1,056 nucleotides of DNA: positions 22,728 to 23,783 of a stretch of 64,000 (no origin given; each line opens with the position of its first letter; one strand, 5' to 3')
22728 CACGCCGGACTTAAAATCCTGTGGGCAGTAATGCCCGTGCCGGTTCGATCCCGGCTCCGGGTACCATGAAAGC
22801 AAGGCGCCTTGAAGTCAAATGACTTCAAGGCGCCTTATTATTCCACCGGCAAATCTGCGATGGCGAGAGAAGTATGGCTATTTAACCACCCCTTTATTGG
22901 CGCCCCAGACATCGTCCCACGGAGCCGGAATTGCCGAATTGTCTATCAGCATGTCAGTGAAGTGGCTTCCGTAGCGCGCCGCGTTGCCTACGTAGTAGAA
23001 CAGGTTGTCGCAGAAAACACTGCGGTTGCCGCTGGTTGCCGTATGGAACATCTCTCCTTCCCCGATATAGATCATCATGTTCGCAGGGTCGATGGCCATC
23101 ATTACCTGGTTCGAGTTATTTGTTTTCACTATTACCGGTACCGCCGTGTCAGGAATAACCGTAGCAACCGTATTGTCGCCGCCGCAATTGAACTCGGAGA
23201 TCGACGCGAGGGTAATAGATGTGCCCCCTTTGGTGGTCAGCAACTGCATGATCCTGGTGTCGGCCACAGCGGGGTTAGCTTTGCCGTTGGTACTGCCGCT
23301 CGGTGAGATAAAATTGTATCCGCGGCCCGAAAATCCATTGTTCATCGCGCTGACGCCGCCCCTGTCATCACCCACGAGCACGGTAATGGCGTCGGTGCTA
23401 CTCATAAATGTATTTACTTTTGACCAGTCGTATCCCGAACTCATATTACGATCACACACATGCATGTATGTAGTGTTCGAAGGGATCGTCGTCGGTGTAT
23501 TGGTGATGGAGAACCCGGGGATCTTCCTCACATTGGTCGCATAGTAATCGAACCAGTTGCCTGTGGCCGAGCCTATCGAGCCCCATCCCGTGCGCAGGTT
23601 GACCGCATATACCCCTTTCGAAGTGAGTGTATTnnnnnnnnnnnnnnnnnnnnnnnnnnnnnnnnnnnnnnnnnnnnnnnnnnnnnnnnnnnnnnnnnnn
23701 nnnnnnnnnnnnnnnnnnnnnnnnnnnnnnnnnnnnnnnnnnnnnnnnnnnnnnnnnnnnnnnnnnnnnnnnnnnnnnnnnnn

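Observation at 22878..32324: Type V (Mfa/FimA-like) pilus operon ending in a 1043-aa lipoprotein, bounded by tRNA-Leu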

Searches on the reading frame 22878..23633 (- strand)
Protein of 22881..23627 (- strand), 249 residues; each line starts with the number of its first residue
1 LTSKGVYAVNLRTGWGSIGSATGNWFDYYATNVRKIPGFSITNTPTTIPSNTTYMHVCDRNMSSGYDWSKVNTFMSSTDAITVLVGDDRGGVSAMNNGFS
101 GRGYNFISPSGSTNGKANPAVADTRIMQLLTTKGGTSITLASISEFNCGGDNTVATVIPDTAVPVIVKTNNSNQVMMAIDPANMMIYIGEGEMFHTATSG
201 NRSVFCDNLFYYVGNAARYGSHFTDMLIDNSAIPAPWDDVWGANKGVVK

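Call 36: search_protein_families(library=pfam, proteins=[window:22881-23627:-], max_evalue=10)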
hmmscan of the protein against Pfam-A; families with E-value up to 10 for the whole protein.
window:22881-23627:- (249 aa): 0 families

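Call 42: predict_structure(alignment_id=A3)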
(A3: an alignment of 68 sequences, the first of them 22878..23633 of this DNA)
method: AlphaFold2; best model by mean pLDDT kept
length: 251 residues; sequences in the alignment: 68
mean_pLDDT: 95.5   pTM: 0.93
mean pLDDT of the five models: 95.5, 94.3, 94.0, 94.1, 93.9
residues with pLDDT >= 90: 233; 70-90: 16; 50-70: 2; < 50: 0
segments of 3 or more residues with pLDDT < 50: none
pLDDT, mean of each block of 10 residues (from residue 1): 90 94 85 96 95 98 94 97 97 96 97 94 99 98 97 96 98 98 98 89 95 98 98 97 94 76
secondary structure, 60 per line:
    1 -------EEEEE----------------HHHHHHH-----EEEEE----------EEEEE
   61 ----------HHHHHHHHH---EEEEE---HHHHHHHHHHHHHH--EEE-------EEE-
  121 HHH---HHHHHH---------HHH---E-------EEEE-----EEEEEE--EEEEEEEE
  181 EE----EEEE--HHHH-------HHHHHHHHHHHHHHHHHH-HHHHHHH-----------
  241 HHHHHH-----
elements in order: E8-12 H29-35 E41-45 E56-60 H71-79 E83-87 H91-104 E107-109 E117-119 H127-132 E156-159 E165-170 E173-182 E187-190 H193-196 H204-221 H223-229 H241-246

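Call 69: fold_search(model_id=the predicted structure, library=pdb)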
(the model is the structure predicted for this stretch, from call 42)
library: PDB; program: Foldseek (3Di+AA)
matches with E <= 10: 753; with E <= 0.001: 16
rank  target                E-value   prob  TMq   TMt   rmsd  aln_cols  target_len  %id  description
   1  2a9v_B                1.1e-06  1.00  0.51  0.62   4.8       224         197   12  Crystal structure of a putative gmp synthase subunit a protein (ta0944m) from thermoplasma acidophilum at 2.45 A resol (released 2005-08-02)
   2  2vpi_A                1.1e-06  1.00  0.46  0.58   5.0       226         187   10  Human GMP synthetase - glutaminase domain (released 2008-03-11)
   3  2vpi_B                2.0e-06  1.00  0.46  0.59   4.8       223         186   11  Human GMP synthetase - glutaminase domain (released 2008-03-11)
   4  5tw7_D                3.1e-06  1.00  0.50  0.28   5.8       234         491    9  Crystal structure of a GMP synthase (glutamine-hydrolyzing) from Neisseria gonorrhoeae (released 2016-11-23)
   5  5tw7_C                4.5e-06  1.00  0.51  0.29   5.2       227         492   10  Crystal structure of a GMP synthase (glutamine-hydrolyzing) from Neisseria gonorrhoeae (released 2016-11-23)
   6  5tw7_A                5.1e-06  1.00  0.50  0.28   5.2       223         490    9  Crystal structure of a GMP synthase (glutamine-hydrolyzing) from Neisseria gonorrhoeae (released 2016-11-23)
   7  5tw7_F                5.1e-06  1.00  0.50  0.29   5.2       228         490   11  Crystal structure of a GMP synthase (glutamine-hydrolyzing) from Neisseria gonorrhoeae (released 2016-11-23)
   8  5tw7_B                1.9e-05  1.00  0.50  0.28   5.8       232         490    9  Crystal structure of a GMP synthase (glutamine-hydrolyzing) from Neisseria gonorrhoeae (released 2016-11-23)
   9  5tw7_E                2.1e-05  1.00  0.49  0.28   5.2       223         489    9  Crystal structure of a GMP synthase (glutamine-hydrolyzing) from Neisseria gonorrhoeae (released 2016-11-23)
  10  9k7j_A                7.0e-05  1.00  0.44  0.45  11.4       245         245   12  Gamma-glutamyl peptidase 1 from Arabidopsis thaliana (ligand-free) (released 2025-10-29)
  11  6ezn_G                7.5e-05  1.00  0.50  0.34   6.5       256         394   10  Cryo-EM structure of the yeast oligosaccharyltransferase (OST) complex (released 2018-01-17)
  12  3tts_A                2.3e-04  1.00  0.44  0.19   7.0       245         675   11  Crystal structure of beta-galactosidase from Bacillus circulans sp. alkalophilus (released 2012-03-21)
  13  5e9a_A                4.5e-04  1.00  0.47  0.20   6.4       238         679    7  Crystal structure analysis of the cold-adamped beta-galactosidase from Rahnella sp. R3 (released 2016-10-26)
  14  6qur                  4.5e-04  1.00  0.44  0.54   5.5       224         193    8  Mapping the allosteric communication network of aminodeoxychorismate synthase (released 2019-06-05)
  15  6c26_B                4.5e-04  1.00  0.50  0.34   6.6       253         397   10  The Cryo-EM structure of a eukaryotic oligosaccharyl transferase complex (released 2018-01-31)
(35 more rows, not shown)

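Call 70: search_protein_representatives(protein=window:22881-23627:-)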
Query: 249 residues. Proteins with E-value up to 0.001 (for the whole library): 123; up to 1e-10: 71; up to 1e-30: 13. The best 123 are listed.
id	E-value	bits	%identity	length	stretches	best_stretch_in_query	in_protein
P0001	1.7e-162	555.2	100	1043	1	1-249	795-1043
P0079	5.6e-43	163.8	46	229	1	42-247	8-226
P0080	9.7e-41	156.4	45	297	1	1-239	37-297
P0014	2.4e-40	155.1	41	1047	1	14-245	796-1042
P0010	5.3e-38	147.5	42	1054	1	19-245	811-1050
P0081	5.0e-36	141.0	40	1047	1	1-246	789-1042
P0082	2.9e-33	131.9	41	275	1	27-247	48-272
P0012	3.5e-33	131.7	38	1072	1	12-245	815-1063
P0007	5.7e-33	131.0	42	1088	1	9-246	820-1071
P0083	1.4e-32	129.7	39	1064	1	11-248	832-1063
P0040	2.5e-32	128.9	37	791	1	7-246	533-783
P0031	7.9e-32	127.2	42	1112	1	1-246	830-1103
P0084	7.2e-31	124.1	41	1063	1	1-247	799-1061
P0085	2.0e-30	122.6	36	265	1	15-247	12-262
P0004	7.0e-30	120.9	39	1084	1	14-247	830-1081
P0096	1.7e-25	106.5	32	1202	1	14-247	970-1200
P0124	1.6e-13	67.3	32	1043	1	41-245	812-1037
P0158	1.6e-05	41.1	29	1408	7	136-206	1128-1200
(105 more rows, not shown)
